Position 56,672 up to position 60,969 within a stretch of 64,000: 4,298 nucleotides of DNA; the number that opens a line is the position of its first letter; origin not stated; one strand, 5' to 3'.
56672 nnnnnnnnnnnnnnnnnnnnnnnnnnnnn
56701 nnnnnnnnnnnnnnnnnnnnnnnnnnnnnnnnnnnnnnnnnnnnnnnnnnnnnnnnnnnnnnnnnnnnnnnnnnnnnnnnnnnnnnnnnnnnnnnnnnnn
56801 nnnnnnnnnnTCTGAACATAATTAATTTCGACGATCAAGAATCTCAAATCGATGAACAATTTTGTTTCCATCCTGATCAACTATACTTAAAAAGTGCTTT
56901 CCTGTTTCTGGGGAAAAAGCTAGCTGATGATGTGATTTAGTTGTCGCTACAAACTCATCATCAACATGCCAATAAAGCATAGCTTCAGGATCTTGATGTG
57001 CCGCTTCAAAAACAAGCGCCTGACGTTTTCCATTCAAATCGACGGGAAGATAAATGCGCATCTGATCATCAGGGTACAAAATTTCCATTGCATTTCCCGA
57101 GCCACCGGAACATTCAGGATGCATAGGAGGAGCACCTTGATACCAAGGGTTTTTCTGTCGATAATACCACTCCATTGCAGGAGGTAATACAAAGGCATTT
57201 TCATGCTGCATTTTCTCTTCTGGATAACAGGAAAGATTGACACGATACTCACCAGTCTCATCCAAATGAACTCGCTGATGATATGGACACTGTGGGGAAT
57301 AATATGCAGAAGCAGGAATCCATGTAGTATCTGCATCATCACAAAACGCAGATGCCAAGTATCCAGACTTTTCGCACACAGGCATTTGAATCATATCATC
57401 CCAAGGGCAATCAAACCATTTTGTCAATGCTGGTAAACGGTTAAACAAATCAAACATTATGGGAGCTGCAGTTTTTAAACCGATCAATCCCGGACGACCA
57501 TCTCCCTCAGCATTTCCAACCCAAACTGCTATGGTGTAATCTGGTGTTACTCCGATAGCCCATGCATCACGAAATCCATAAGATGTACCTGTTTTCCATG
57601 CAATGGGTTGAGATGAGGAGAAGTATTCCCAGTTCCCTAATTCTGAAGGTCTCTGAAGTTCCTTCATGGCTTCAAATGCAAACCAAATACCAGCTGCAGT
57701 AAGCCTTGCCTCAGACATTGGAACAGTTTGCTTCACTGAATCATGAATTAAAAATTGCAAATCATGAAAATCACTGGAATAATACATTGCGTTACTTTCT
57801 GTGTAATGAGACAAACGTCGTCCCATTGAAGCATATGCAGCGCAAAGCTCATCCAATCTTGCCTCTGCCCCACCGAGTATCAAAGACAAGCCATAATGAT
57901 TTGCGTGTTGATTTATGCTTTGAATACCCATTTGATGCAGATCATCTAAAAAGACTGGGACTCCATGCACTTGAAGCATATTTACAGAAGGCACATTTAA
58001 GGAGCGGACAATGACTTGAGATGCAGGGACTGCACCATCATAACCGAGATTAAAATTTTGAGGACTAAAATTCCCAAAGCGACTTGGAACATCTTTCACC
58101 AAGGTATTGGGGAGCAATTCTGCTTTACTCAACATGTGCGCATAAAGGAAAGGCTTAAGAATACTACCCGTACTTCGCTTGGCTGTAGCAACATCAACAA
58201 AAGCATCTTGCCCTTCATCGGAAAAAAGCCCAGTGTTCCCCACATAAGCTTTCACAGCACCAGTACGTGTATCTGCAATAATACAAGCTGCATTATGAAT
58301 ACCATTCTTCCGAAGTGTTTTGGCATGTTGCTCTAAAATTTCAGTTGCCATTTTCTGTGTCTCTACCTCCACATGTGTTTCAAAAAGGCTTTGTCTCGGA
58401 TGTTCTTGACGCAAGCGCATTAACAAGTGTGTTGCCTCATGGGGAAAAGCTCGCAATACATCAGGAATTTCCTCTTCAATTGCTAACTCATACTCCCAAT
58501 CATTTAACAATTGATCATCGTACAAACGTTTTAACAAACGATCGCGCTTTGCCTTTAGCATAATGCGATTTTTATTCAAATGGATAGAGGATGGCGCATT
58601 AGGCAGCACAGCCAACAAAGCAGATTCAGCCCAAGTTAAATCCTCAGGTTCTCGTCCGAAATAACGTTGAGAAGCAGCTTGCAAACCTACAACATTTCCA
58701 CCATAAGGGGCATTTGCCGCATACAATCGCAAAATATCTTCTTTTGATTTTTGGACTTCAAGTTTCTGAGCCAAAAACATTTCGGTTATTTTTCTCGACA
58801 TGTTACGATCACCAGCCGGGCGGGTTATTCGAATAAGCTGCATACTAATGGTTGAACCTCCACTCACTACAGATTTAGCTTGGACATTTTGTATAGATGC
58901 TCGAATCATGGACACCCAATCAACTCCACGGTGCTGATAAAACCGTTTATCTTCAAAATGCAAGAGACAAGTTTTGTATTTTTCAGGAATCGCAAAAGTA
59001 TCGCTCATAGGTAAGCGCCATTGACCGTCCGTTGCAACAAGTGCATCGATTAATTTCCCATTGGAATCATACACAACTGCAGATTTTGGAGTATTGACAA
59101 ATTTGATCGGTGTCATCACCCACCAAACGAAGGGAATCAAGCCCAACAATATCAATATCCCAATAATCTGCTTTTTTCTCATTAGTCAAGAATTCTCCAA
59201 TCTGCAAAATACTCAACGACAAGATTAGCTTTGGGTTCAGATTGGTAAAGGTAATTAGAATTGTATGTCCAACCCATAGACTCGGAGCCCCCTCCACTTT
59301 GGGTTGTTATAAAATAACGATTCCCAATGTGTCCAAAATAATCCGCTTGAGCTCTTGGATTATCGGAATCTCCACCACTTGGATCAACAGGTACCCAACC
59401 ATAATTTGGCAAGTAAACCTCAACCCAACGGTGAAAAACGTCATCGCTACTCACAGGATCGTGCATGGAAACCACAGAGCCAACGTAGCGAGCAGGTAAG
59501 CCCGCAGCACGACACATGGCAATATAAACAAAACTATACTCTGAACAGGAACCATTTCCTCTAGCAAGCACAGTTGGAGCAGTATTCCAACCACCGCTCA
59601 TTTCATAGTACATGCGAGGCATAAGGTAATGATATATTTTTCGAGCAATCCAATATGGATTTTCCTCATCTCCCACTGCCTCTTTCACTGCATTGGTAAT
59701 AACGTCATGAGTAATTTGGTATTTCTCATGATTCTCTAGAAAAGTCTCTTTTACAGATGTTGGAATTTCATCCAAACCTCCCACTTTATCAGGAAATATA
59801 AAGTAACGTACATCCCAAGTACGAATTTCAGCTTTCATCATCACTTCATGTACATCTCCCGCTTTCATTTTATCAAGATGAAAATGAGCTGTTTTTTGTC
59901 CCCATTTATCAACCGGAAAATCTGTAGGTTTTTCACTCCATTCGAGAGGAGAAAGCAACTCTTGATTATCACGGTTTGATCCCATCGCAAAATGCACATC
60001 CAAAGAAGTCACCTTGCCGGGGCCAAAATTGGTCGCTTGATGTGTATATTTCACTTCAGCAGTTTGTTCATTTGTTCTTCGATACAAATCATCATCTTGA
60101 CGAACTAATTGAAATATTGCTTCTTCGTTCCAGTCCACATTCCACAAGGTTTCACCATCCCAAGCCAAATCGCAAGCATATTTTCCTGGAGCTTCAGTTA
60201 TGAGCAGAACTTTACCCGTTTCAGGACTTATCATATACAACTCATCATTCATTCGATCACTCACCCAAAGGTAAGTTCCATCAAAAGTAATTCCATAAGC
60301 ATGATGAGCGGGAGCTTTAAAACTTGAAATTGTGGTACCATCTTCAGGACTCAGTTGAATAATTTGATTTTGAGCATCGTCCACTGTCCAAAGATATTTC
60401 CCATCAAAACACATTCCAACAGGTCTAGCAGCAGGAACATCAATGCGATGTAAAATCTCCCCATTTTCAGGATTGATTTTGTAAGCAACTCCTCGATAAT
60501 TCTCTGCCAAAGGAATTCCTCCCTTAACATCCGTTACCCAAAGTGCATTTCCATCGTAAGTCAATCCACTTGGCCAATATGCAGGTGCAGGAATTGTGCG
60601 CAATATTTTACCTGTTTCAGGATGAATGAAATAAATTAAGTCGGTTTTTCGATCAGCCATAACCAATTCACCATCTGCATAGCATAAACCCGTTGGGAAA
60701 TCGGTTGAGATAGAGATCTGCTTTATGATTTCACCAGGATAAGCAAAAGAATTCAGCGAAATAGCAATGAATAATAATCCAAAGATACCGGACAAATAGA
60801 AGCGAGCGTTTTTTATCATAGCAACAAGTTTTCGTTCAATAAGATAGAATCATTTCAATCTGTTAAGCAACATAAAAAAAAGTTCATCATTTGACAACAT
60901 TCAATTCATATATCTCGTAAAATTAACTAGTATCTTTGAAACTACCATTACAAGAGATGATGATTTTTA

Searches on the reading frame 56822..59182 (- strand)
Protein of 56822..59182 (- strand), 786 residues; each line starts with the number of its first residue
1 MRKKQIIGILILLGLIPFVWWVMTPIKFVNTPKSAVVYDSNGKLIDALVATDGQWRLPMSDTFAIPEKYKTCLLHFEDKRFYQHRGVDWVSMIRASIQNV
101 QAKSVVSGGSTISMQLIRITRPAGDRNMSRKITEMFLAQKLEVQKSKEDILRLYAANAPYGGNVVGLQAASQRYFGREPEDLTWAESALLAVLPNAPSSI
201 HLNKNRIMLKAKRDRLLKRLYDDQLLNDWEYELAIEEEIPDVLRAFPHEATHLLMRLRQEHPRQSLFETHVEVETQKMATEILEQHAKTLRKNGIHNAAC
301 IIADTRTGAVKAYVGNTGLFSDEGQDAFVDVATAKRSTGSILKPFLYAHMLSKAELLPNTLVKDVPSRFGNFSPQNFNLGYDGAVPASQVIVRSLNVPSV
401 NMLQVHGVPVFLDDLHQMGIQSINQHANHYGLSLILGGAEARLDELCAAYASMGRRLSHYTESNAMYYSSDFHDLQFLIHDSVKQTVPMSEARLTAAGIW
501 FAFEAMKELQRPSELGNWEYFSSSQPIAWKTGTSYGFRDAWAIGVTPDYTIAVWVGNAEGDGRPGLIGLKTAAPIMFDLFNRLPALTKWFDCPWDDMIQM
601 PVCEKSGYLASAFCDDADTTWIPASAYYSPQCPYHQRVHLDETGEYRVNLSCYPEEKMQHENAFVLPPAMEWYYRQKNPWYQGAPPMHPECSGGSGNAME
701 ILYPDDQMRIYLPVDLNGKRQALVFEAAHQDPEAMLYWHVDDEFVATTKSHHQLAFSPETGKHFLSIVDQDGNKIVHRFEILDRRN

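Call 57: search_protein_families(library=pfam, max_evalue=0.00001, proteins=[window:56822-59182:-])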
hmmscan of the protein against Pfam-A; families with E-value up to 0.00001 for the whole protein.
window:56822-59182:- (786 aa): 2 families
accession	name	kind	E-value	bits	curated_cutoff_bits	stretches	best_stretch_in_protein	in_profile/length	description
PF00912.28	Transgly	-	4.9e-49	166.6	27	1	54-220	12-177/178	Transglycosylase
PF06832.18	BiPBP_C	-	5.6e-19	68.3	26.8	1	690-774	3-85/90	Penicillin-Binding Protein C-terminus Family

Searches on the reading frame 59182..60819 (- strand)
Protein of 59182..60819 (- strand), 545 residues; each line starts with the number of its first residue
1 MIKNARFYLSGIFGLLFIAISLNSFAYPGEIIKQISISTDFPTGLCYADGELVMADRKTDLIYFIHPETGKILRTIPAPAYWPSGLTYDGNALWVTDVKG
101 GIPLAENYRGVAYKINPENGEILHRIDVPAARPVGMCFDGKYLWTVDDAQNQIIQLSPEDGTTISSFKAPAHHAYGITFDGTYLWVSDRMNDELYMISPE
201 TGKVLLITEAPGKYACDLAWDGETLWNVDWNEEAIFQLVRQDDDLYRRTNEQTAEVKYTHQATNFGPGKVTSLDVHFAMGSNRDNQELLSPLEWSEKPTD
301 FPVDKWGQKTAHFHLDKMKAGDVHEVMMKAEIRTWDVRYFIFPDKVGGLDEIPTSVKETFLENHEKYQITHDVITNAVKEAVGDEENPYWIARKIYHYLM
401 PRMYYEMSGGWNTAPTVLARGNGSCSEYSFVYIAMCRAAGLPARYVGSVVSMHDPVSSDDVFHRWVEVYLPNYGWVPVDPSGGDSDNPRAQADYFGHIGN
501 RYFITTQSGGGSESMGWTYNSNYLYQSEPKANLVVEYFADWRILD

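Call 57: search_protein_families(library=pfam, max_evalue=0.00001, proteins=[window:59182-60819:-])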
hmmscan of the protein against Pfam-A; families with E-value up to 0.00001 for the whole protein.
window:59182-60819:- (545 aa): 3 families
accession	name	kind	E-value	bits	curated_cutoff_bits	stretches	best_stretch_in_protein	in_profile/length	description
PF01841.26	Transglut_core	-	6.1e-23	81.6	23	1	378-480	4-108/108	Transglutaminase-like superfamily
PF21959.2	DUF6923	-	3.7e-06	27.3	27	0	110-179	109-181/234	Repeat of unknown function (DUF6923)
PF13360.13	PQQ_2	-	6.2e-06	26.5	27.6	0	152-264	4-103/233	Outer membrane protein assembly factor BamB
